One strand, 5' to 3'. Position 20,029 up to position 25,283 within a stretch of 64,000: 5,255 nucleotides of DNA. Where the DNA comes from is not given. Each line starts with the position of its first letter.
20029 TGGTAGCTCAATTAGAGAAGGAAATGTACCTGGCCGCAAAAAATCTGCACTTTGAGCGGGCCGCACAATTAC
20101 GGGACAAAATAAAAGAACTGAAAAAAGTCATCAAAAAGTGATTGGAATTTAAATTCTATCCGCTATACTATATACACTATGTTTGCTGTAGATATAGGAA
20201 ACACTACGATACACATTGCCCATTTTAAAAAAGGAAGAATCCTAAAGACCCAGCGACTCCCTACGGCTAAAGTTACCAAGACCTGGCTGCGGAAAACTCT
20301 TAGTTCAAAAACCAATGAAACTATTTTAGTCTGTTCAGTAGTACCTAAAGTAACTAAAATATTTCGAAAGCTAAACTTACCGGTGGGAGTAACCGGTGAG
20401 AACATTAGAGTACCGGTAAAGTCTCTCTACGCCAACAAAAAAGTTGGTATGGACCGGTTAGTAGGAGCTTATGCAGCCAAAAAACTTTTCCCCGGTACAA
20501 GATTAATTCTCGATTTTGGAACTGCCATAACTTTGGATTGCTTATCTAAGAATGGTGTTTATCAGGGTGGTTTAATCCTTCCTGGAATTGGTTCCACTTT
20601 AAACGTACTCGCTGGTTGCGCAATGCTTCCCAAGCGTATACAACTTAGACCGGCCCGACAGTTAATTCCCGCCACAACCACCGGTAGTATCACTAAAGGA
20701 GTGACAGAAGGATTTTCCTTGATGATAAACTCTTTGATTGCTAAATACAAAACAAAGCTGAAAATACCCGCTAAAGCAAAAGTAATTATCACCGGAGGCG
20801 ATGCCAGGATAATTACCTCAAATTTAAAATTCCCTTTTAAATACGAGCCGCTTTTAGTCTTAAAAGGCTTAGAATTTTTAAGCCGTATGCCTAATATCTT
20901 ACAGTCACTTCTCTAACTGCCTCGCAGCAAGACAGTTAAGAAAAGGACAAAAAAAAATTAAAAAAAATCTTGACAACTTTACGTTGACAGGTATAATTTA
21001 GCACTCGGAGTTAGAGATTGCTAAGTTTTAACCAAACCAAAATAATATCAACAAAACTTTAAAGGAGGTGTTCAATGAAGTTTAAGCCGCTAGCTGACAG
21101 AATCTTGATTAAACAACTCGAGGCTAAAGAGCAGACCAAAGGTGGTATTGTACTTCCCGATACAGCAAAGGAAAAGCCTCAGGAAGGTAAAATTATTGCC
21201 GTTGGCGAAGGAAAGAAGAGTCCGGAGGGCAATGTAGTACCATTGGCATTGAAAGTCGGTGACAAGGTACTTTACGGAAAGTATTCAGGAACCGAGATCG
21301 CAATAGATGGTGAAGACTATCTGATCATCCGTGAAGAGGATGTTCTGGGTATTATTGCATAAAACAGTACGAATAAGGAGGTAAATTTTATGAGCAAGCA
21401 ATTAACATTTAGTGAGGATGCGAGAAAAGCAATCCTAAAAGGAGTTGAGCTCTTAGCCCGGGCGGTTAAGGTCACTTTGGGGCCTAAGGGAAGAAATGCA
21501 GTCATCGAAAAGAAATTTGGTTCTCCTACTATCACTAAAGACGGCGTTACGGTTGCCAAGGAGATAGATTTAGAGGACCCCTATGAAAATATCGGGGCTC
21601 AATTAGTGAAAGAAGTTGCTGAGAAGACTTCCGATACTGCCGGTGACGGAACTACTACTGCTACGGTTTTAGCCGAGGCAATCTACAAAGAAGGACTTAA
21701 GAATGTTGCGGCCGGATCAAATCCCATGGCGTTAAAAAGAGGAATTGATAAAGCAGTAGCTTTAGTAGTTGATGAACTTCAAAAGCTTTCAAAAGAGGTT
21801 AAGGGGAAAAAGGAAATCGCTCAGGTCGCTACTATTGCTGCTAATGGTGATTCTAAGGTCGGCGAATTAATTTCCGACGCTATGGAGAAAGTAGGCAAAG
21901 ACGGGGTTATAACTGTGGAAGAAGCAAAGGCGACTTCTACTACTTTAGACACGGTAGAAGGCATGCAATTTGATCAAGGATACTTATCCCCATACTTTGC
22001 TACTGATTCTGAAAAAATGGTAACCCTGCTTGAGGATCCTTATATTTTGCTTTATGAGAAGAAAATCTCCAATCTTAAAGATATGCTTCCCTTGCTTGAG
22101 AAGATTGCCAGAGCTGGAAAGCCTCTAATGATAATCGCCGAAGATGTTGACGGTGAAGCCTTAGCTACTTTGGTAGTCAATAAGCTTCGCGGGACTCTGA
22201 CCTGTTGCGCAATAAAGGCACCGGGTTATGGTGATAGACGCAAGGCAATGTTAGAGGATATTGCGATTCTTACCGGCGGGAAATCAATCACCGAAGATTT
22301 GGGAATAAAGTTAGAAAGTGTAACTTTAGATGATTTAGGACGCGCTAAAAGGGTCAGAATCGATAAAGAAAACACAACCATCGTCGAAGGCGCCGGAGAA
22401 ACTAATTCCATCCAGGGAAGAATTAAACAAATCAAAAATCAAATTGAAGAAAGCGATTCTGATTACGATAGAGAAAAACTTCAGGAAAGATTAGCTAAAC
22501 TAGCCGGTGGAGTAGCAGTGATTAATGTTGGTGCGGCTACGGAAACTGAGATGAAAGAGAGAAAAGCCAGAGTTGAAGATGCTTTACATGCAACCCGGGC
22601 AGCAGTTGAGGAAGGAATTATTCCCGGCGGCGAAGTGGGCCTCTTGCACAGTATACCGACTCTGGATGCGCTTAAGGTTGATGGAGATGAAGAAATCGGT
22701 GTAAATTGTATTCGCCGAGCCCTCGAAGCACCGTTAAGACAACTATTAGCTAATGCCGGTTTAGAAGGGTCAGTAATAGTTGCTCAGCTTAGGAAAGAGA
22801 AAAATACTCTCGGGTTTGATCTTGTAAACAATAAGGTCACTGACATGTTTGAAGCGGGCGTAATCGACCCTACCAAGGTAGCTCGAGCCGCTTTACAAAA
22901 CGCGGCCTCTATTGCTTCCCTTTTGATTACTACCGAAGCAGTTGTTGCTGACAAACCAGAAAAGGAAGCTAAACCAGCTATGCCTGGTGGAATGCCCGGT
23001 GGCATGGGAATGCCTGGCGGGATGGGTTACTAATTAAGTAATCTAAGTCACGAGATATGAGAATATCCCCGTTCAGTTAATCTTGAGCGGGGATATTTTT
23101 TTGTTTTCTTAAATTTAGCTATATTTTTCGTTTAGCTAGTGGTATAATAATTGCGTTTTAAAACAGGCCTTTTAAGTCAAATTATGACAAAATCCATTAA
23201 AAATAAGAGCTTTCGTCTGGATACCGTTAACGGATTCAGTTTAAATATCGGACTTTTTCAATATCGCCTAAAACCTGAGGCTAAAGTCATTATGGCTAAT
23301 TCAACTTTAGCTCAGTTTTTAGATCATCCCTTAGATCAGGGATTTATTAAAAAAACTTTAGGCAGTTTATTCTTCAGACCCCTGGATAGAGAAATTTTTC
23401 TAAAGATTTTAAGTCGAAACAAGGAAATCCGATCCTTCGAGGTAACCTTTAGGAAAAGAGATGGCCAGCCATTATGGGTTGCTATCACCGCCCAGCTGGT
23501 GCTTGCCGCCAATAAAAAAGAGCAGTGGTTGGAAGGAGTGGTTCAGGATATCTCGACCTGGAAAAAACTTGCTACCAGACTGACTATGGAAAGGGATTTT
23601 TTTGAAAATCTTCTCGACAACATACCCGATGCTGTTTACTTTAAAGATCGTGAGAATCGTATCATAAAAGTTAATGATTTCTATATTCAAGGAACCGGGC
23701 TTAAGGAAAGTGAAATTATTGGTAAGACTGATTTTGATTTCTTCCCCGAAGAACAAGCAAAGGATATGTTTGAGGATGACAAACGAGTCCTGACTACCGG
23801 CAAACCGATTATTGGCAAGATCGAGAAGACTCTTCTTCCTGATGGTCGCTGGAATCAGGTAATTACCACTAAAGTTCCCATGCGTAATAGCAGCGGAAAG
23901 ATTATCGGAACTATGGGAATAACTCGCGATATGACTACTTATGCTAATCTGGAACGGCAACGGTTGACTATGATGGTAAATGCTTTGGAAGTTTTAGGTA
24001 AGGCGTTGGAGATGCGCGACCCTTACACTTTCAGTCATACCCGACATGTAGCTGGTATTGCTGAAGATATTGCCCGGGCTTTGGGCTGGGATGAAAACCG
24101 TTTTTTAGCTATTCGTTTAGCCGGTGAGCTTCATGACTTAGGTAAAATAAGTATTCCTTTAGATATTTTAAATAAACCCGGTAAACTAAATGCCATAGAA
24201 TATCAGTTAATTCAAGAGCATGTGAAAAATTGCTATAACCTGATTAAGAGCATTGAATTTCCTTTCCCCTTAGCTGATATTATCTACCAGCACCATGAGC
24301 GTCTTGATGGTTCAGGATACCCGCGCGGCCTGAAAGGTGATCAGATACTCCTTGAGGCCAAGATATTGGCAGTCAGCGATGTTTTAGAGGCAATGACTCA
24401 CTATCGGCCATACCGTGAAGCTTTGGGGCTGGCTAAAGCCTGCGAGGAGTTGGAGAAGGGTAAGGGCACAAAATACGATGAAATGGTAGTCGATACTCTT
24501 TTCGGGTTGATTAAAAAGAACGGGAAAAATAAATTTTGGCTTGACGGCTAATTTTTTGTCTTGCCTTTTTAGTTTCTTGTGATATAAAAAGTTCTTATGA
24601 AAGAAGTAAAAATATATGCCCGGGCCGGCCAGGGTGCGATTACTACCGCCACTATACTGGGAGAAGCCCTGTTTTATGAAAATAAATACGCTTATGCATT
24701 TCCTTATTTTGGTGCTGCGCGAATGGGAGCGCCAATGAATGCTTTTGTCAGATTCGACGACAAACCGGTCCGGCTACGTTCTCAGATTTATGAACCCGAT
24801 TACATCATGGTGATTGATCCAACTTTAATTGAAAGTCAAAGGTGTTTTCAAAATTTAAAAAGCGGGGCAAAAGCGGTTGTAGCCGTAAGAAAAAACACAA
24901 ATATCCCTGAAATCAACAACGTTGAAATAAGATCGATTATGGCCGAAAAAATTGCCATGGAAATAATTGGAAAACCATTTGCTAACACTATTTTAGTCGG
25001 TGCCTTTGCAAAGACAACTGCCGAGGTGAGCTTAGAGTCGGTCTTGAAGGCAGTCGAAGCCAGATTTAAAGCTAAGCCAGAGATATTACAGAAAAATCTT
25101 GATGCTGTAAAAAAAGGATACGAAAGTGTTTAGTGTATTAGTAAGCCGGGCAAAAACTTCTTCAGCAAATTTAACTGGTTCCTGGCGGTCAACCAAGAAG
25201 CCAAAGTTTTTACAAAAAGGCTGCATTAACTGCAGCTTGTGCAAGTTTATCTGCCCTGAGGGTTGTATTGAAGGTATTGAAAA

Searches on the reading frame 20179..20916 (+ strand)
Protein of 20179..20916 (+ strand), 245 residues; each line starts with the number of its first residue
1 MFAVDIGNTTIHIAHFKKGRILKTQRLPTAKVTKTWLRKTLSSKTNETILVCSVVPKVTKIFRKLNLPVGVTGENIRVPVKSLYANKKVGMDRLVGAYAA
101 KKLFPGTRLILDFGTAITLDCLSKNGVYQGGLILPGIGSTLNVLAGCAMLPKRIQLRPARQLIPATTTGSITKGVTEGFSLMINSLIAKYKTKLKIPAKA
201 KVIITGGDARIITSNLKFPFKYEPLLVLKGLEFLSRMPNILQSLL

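Call 39: search_protein_families(library=pfam, proteins=[window:20179-20916:+], max_evalue=0.000001)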
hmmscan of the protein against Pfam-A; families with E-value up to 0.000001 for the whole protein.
window:20179-20916:+ (245 aa): 1 family
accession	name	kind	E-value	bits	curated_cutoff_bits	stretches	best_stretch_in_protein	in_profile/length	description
PF03309.20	Pan_kinase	-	6e-37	127.9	24.7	1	2-188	2-204/205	Type III pantothenate kinase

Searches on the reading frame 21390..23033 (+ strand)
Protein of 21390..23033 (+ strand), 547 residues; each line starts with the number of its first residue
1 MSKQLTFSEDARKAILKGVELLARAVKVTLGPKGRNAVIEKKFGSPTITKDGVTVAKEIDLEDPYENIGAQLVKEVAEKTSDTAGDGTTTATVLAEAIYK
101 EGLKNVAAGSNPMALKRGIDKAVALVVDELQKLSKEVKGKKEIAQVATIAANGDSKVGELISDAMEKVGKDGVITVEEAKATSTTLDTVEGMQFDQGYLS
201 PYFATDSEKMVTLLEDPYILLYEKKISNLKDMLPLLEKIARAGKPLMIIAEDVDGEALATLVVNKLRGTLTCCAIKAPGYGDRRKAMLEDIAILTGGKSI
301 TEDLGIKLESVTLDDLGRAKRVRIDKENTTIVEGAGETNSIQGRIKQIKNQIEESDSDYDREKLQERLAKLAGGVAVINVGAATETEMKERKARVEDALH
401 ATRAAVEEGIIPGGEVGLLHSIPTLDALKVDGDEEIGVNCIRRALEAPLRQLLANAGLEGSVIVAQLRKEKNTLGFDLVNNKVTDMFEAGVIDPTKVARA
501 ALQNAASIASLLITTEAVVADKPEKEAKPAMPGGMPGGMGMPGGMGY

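Call 40: search_protein_families(library=pfam, proteins=[window:21390-23033:+], max_evalue=0.000001)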
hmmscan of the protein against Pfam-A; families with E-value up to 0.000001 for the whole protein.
window:21390-23033:+ (547 aa): 1 family
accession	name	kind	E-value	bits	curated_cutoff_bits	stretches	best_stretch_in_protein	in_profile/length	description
PF00118.29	Cpn60_TCP1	-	1.3e-82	278.5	34.3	1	22-523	1-490/490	TCP-1/cpn60 chaperonin family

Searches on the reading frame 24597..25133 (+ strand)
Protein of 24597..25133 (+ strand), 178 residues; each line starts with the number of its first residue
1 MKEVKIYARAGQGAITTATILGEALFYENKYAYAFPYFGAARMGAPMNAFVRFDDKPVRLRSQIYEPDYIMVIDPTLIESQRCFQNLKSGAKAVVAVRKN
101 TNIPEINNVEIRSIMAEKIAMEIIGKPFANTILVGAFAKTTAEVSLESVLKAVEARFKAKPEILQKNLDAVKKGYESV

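Call 40: search_protein_families(library=pfam, proteins=[window:24597-25133:+], max_evalue=0.000001)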
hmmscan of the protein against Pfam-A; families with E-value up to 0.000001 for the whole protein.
window:24597-25133:+ (178 aa): 1 family
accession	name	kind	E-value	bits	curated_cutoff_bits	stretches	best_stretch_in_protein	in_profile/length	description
PF01558.24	POR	-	2.2e-37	129.3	27.4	1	10-176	1-173/173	Pyruvate ferredoxin/flavodoxin oxidoreductase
